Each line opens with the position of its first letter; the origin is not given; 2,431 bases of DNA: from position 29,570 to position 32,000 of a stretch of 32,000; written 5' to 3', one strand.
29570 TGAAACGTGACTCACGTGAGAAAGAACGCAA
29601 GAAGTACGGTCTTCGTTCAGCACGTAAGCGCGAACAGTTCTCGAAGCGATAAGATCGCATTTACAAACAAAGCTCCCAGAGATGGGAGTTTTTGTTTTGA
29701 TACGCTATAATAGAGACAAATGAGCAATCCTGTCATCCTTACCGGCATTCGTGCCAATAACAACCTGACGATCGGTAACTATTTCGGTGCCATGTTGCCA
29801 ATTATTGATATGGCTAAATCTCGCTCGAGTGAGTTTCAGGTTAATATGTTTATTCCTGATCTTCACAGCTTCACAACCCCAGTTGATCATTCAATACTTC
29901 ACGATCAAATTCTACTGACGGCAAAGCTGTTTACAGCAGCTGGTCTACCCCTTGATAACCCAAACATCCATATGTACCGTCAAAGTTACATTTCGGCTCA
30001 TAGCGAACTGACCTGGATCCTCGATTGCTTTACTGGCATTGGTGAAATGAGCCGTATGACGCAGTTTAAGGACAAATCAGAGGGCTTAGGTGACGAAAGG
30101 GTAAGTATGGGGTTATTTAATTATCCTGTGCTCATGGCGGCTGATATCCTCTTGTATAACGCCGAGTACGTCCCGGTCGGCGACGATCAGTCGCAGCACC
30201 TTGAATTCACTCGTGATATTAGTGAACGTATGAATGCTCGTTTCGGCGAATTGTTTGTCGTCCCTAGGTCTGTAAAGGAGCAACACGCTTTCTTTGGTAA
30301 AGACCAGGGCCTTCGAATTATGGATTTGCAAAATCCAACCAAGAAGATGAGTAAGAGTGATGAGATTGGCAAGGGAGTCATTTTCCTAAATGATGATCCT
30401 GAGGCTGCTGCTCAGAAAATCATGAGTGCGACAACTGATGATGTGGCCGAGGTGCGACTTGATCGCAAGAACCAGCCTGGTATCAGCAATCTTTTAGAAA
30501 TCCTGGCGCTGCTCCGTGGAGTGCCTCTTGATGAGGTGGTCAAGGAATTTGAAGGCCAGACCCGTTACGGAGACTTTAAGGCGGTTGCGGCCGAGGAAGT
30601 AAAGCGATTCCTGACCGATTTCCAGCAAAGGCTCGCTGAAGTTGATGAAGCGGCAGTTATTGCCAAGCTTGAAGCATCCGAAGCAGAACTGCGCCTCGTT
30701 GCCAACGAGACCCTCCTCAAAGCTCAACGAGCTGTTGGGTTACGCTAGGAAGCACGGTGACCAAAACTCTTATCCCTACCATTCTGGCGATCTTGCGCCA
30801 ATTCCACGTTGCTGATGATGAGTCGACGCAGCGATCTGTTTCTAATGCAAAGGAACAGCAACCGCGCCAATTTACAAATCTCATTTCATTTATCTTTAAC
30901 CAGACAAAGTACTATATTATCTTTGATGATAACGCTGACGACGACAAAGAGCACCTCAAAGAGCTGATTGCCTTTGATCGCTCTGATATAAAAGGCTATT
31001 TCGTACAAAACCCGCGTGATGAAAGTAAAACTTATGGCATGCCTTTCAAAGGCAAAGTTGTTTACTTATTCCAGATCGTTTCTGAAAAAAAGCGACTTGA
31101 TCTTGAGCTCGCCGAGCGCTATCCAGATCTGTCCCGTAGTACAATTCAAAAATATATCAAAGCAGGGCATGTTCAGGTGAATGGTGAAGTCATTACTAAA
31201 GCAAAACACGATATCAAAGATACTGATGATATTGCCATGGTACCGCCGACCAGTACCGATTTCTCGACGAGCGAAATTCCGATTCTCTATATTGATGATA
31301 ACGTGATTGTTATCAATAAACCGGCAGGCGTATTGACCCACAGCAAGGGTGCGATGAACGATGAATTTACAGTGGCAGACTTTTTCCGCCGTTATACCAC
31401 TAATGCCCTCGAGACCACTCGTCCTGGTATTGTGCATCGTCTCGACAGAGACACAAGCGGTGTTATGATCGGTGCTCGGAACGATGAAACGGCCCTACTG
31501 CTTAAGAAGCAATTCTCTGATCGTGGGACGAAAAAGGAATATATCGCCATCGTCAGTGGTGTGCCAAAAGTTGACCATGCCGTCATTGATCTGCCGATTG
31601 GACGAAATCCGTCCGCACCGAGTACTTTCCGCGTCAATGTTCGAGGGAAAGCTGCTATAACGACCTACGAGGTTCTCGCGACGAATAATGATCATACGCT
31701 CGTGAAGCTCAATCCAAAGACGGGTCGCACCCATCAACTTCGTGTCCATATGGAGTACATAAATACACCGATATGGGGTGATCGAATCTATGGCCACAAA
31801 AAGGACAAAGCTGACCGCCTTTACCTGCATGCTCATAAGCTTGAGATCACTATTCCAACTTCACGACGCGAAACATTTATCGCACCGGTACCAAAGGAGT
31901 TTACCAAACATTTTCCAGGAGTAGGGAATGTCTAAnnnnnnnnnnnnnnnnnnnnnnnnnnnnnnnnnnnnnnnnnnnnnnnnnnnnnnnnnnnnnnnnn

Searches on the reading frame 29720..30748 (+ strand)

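Call 73: search_protein_families(library=pfam, max_evalue=0.01, proteins=[window:29720-30748:+])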
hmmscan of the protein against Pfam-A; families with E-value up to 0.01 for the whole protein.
window:29720-30748:+ (342 aa): 1 family
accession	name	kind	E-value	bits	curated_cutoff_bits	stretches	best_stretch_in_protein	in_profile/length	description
PF00579.31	tRNA-synt_1b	-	1.3e-54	186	21.1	1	5-298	7-291/292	tRNA synthetases class I (W and Y)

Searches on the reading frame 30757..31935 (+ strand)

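Call 73: search_protein_families(library=pfam, max_evalue=0.01, proteins=[window:30757-31935:+])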
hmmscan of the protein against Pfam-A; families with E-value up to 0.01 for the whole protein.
window:30757-31935:+ (392 aa): 3 families
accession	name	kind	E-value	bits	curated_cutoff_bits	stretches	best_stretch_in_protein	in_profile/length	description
PF00849.27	PseudoU_synth_2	-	2.1e-35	122.6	26.8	1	182-333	1-151/152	RNA pseudouridylate synthase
PF01479.30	S4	-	1.7e-10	40.9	22.8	1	113-159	2-48/48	S4 domain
PF02597.26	ThiS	-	0.0037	18.2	22.5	1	118-165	31-73/76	ThiS family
